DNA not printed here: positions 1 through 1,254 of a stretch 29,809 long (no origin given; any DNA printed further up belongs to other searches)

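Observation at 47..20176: ~20 kb co-regulated catabolic island for an unidentified sugar/polyol/cyclitol, built from paired paralogues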

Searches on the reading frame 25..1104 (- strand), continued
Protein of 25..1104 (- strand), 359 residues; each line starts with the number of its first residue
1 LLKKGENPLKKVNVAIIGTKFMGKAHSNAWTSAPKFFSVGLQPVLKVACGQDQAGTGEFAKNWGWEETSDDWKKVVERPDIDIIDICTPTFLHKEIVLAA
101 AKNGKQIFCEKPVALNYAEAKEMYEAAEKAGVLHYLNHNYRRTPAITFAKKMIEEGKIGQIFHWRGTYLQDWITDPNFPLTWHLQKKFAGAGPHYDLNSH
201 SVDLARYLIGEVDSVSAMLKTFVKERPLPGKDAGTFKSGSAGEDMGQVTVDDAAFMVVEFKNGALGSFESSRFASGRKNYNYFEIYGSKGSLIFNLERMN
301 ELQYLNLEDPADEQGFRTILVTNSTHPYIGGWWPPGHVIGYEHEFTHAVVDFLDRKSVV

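Call 68: predict_structure(alignment_id=A2)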
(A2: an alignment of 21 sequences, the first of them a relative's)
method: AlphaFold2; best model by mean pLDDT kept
length: 443 residues; sequences in the alignment: 21
mean_pLDDT: 50.3   pTM: 0.48
mean pLDDT of the five models: 50.3, 49.8, 48.3, 42.9, 42.6
residues with pLDDT >= 90: 10; 70-90: 66; 50-70: 119; < 50: 248
segments of 3 or more residues with pLDDT < 50: 1-9, 41-59, 70-87, 102-112, 136-140, 149-151, 239-246, 261-267, 281-382, 384-399, 405-443
pLDDT, mean of each block of 10 residues (from residue 1): 46 65 63 56 38 45 54 43 43 58 47 52 74 58 50 62 75 83 92 82 64 84 86 63 48 60 47 54 34 24 21 27 26 21 32 31 44 37 47 44 45 39 30 24 26
secondary structure, 60 per line:
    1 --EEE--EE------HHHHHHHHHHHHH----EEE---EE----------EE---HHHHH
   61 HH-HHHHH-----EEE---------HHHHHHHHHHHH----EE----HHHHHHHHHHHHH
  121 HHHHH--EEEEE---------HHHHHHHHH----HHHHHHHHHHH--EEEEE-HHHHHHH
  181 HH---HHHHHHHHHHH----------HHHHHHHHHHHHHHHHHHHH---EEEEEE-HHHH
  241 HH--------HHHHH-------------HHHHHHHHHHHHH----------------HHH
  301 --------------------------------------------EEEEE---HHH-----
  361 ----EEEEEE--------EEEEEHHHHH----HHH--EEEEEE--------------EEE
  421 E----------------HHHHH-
elements in order: E3-5 H16-28 E33-35 H56-62 H64-68 E74-76 H86-97 H108-125 E128-132 H142-150 H155-165 E168-172 H174-182 H186-196 H207-226 E230-235 H237-242 H251-255 H269-281 E345-349 E365-370 E379-383 H384-388 E398-403 E418-421 H438-442

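Call 70: search_solved_structures(query=A3, max_evalue=10, show_alignments=2)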
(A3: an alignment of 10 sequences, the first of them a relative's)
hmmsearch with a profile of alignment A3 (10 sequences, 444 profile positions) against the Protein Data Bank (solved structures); distinct sequences matched with E-value up to 10: 1.
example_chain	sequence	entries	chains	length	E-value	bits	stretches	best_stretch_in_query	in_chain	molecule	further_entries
7nie_A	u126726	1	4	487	0.17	13.6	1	123-235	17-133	Glycerol kinase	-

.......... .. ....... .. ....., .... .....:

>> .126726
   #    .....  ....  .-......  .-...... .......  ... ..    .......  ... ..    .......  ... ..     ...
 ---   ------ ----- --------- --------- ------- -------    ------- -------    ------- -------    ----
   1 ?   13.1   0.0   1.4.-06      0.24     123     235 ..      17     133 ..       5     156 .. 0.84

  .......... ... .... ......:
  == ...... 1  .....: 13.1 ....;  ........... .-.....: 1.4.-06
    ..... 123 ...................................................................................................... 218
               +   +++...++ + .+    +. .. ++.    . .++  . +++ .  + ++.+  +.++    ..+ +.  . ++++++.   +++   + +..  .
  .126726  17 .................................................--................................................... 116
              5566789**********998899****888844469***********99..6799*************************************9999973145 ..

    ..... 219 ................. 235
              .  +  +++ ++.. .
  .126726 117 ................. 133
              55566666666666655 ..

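Call 71: search_solved_structures(query=window:47-1104:-, max_evalue=1e-60, show_alignments=2)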
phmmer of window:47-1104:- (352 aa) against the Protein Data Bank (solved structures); distinct sequences matched with E-value up to 1e-60: 3.
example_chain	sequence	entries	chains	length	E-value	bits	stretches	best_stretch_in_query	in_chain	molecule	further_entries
4h3v_A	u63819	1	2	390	6.6e-109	367.4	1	7-351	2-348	Oxidoreductase domain protein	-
6a3f_A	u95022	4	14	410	8.8e-99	334.1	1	9-342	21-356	Putative dehydrogenase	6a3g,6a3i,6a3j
4gqa_A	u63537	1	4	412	7.5e-68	232.4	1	11-330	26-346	NAD binding Oxidoreductase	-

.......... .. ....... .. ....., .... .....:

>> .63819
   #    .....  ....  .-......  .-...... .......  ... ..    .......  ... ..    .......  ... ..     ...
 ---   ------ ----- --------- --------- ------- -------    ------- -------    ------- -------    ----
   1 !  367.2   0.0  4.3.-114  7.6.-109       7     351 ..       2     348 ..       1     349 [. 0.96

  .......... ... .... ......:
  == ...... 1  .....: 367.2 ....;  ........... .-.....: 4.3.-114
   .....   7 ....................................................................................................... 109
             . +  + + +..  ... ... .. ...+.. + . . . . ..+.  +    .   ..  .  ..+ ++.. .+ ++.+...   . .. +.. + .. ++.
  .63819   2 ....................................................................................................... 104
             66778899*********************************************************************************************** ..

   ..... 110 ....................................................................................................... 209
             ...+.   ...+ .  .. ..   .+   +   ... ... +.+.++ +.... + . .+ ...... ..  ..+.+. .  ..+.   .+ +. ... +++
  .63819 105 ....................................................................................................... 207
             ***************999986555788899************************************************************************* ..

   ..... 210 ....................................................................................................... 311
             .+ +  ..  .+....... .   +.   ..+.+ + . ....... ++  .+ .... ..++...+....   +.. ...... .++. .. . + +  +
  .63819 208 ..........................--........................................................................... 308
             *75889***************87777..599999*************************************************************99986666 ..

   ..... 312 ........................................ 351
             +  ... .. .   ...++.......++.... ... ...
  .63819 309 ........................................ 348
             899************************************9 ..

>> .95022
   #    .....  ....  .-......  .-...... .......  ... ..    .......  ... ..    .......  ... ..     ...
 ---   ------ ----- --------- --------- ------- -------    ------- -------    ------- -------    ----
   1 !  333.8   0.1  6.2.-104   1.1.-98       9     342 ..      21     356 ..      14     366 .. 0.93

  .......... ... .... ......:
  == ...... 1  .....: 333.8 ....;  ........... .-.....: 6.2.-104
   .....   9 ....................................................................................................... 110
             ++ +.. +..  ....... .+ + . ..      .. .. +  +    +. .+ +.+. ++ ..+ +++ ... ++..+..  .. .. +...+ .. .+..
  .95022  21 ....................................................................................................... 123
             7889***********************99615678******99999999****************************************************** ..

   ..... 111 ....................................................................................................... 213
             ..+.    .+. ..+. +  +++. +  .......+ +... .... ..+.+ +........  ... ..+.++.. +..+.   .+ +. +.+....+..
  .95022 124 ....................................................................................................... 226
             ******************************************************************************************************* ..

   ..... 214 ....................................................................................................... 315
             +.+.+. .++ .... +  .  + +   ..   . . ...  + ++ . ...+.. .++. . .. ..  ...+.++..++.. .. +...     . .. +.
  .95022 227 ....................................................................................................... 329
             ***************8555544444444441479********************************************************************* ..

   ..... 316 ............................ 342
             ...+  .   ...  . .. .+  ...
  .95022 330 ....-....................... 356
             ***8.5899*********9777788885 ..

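Call 90: find_homologous_proteins(query=L079:8964-9824:+, max_evalue=1e-10)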
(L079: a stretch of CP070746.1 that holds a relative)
Query L079:8964-9824:+ (286 aa): 3734 proteins with E <= 1e-10 among 5051 candidates; the best 120 are listed.
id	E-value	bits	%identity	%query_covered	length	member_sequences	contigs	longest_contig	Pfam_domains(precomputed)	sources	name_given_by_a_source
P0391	2.3e-193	659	100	100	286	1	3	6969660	PF01261.31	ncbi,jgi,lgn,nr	ncbi:MAG: sugar phosphate isomerase/epimerase [Desulfobacterales bacterium]|jgi:sugar phosphate isom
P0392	3.5e-192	655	99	100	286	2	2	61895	PF01261.31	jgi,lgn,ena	-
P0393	1.0e-183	627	94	100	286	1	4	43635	PF01261.31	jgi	jgi:sugar phosphate isomerase/epimerase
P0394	3.7e-182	622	92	100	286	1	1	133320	PF01261.31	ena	-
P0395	6.7e-182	622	92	100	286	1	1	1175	PF01261.31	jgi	-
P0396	2.2e-181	620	92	100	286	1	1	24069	PF01261.31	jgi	jgi:sugar phosphate isomerase/epimerase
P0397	3.9e-181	619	92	100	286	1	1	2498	PF01261.31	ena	-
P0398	4.6e-181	619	93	100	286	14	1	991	PF01261.31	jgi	-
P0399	5.2e-181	619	92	100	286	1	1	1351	PF01261.31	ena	-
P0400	7.5e-181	618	92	100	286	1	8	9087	PF01261.31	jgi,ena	jgi:sugar phosphate isomerase/epimerase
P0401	9.1e-181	618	92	100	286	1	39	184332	PF01261.31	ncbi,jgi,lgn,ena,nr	ncbi:hypothetical protein D1BOALGB6SA_7622 [Olavius sp. associated proteobacterium Delta 1]|nr:hypot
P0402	1.2e-180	617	91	100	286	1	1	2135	PF01261.31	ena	-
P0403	2.8e-180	616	91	100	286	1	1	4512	PF01261.31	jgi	-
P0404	6.2e-180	615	91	100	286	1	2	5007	PF01261.31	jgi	jgi:sugar phosphate isomerase/epimerase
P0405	1.4e-179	614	92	100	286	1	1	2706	PF01261.31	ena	-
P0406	1.7e-179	614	91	100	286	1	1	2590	PF01261.31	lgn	-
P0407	2.0e-179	613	92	100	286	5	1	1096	PF01261.31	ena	-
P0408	2.3e-179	613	91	100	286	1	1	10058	PF01261.31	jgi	jgi:sugar phosphate isomerase/epimerase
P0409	2.5e-179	613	92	100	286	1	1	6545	PF01261.31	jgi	jgi:sugar phosphate isomerase/epimerase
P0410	4.3e-179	612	91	100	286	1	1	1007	PF01261.31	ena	-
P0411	4.7e-179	612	92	100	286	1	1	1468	PF01261.31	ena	-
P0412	1.1e-178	611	91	100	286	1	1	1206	PF01261.31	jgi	jgi:sugar phosphate isomerase/epimerase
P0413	1.2e-178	611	91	100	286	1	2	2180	PF01261.31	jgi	jgi:sugar phosphate isomerase/epimerase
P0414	2.0e-178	610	91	100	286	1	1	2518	PF01261.31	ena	-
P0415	2.4e-178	610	91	100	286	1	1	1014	PF01261.31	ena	-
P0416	2.5e-178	610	91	100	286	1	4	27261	PF01261.31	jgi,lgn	jgi:3-oxoisoapionate decarboxylase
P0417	3.6e-178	609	91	100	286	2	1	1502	PF01261.31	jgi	jgi:sugar phosphate isomerase/epimerase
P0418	4.2e-178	609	91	100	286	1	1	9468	PF01261.31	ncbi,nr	ncbi:MAG: sugar phosphate isomerase/epimerase [Deltaproteobacteria bacterium]|nr:sugar phosphate iso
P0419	4.5e-178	609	90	100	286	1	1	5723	PF01261.31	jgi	jgi:sugar phosphate isomerase/epimerase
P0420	7.8e-178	608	91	100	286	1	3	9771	PF01261.31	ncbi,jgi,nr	ncbi:MAG: sugar phosphate isomerase/epimerase [Deltaproteobacteria bacterium]|jgi:sugar phosphate is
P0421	1.5e-177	607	91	100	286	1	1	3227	PF01261.31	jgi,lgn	jgi:sugar phosphate isomerase/epimerase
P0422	1.6e-177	607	91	100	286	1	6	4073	PF01261.31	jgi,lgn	-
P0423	1.8e-177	607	90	100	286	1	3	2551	PF01261.31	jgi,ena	-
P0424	2.3e-177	607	90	100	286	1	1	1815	PF01261.31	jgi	-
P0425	5.0e-177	606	91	100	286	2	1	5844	PF01261.31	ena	-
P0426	5.0e-177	606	91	100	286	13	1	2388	PF01261.31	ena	-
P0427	5.7e-177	605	90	100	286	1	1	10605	PF01261.31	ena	-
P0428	6.0e-177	605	90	100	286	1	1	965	PF01261.31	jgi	-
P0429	6.0e-177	605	90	100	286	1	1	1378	PF01261.31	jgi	-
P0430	1.4e-176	604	90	100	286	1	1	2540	PF01261.31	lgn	-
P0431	1.5e-176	604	90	100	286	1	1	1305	PF01261.31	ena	-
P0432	1.9e-176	604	90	100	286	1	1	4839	PF01261.31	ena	-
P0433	1.9e-176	604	90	100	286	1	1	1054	PF01261.31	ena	-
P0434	1.9e-176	604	91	100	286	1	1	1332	PF01261.31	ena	-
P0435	2.0e-176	604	90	100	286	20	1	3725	PF01261.31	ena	-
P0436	2.1e-176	604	91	100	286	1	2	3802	PF01261.31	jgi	jgi:sugar phosphate isomerase/epimerase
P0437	2.2e-176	603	89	100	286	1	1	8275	PF01261.31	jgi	jgi:sugar phosphate isomerase/epimerase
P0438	2.4e-176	603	89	100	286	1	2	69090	PF01261.31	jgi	jgi:sugar phosphate isomerase/epimerase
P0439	3.2e-176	603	90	100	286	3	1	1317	PF01261.31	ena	-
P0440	6.8e-176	602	90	100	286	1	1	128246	PF01261.31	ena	-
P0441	7.7e-176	602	90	100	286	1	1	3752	PF01261.31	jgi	-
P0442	1.2e-175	601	90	100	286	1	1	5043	PF01261.31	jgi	-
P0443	1.5e-175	601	89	100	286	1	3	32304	PF01261.31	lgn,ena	-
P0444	1.7e-175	601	90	100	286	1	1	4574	PF01261.31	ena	-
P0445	4.5e-175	599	90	100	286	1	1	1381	PF01261.31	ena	-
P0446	5.3e-175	599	90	100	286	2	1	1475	PF01261.31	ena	-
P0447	8.0e-175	598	89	100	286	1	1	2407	PF01261.31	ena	-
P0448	1.3e-174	598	89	100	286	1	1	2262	PF01261.31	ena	-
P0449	2.1e-174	597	89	100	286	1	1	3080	PF01261.31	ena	-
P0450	2.1e-174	597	88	100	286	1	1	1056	PF01261.31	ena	-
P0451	2.9e-174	597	88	100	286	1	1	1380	PF01261.31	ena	-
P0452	3.4e-174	596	88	100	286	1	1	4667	PF01261.31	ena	-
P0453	3.7e-174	596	90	100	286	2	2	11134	PF01261.31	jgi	jgi:sugar phosphate isomerase/epimerase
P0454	3.8e-174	596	88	100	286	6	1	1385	PF01261.31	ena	-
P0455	4.2e-174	596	88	100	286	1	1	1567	PF01261.31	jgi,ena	-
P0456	6.2e-174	595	88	100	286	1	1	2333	PF01261.31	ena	-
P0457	8.4e-174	595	88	100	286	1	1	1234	PF01261.31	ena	-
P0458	8.5e-174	595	88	100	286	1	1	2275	PF01261.31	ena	-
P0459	9.0e-174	595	88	100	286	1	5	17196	PF01261.31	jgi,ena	jgi:3-oxoisoapionate decarboxylase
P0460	9.1e-174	595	88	100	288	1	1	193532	PF01261.31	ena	-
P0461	1.2e-173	595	88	100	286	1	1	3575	PF01261.31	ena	-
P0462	1.3e-173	594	88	100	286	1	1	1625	PF01261.31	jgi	jgi:sugar phosphate isomerase/epimerase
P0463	1.3e-173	594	88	100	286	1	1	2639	PF01261.31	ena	-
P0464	1.6e-173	594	88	100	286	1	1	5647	PF01261.31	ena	-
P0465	1.8e-173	594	88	100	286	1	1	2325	PF01261.31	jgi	jgi:sugar phosphate isomerase/epimerase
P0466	2.0e-173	594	88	100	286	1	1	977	PF01261.31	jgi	-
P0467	2.3e-173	594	88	100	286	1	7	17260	PF01261.31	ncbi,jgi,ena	-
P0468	2.7e-173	593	87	100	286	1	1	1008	PF01261.31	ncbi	-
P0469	3.7e-173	593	88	100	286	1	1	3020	PF01261.31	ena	-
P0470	5.2e-173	592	87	100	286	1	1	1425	PF01261.31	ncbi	-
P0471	5.3e-173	592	87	100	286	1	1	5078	PF01261.31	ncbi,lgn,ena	-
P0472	6.3e-173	592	88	100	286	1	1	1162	PF01261.31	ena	-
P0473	6.3e-173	592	87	100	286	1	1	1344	PF01261.31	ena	-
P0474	6.5e-173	592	87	100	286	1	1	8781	PF01261.31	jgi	jgi:sugar phosphate isomerase/epimerase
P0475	7.9e-173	592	87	100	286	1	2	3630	PF01261.31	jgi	jgi:sugar phosphate isomerase/epimerase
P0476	8.5e-173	592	88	100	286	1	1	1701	PF01261.31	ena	-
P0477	8.5e-173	592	88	100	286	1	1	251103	PF01261.31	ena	-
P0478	9.3e-173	592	88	100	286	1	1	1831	PF01261.31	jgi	jgi:sugar phosphate isomerase/epimerase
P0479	1.1e-172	591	88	100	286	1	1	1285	PF01261.31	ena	-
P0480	1.1e-172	591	88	100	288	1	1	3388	PF01261.31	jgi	-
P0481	1.3e-172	591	87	100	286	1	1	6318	PF01261.31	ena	-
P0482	1.4e-172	591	87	100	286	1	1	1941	PF01261.31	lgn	-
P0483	1.6e-172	591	87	100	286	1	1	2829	PF01261.31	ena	-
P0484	2.2e-172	590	87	100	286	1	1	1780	PF01261.31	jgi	jgi:sugar phosphate isomerase/epimerase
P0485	2.5e-172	590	88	100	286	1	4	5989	PF01261.31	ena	-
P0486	3.2e-172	590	88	100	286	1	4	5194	PF01261.31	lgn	-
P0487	4.2e-172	589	87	100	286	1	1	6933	PF01261.31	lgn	-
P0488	4.6e-172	589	87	100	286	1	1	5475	PF01261.31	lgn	-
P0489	5.3e-172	589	87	100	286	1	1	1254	PF01261.31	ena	-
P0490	5.4e-172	589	87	100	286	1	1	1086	PF01261.31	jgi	-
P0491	8.6e-172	588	87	100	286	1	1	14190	PF01261.31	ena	-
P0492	9.5e-172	588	87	100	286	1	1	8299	PF01261.31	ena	-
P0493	9.7e-172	588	87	100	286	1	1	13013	PF01261.31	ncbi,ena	-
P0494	1.1e-171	588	87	100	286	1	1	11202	PF01261.31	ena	-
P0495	1.7e-171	587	87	100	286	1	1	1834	PF01261.31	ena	-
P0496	1.8e-171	587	87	100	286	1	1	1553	PF01261.31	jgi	jgi:sugar phosphate isomerase/epimerase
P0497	1.8e-171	587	86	100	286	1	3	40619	PF01261.31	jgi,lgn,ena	-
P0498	2.2e-171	587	87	100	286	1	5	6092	PF01261.31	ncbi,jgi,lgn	ncbi:MAG: sugar phosphate isomerase/epimerase family protein [Desulfobacterales bacterium]|jgi:sugar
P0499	2.3e-171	587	86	100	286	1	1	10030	PF01261.31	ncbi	-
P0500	2.5e-171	587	86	100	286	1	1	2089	PF01261.31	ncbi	-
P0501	5.8e-171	586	87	100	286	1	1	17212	PF01261.31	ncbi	-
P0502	5.9e-171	586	87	100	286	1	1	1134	PF01261.31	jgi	jgi:sugar phosphate isomerase/epimerase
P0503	7.1e-171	585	86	100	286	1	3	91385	PF01261.31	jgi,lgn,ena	-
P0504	7.2e-171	585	87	100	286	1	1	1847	PF01261.31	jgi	jgi:sugar phosphate isomerase/epimerase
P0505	7.6e-171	585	87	100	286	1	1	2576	PF01261.31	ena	-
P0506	1.7e-170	584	86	100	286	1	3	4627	PF01261.31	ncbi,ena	-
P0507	2.0e-170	584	86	100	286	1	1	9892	PF01261.31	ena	-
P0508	2.6e-170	584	86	100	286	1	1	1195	PF01261.31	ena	-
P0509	2.8e-170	583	86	100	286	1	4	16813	PF01261.31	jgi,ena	jgi:sugar phosphate isomerase/epimerase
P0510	2.8e-170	583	86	100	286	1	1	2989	PF01261.31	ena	-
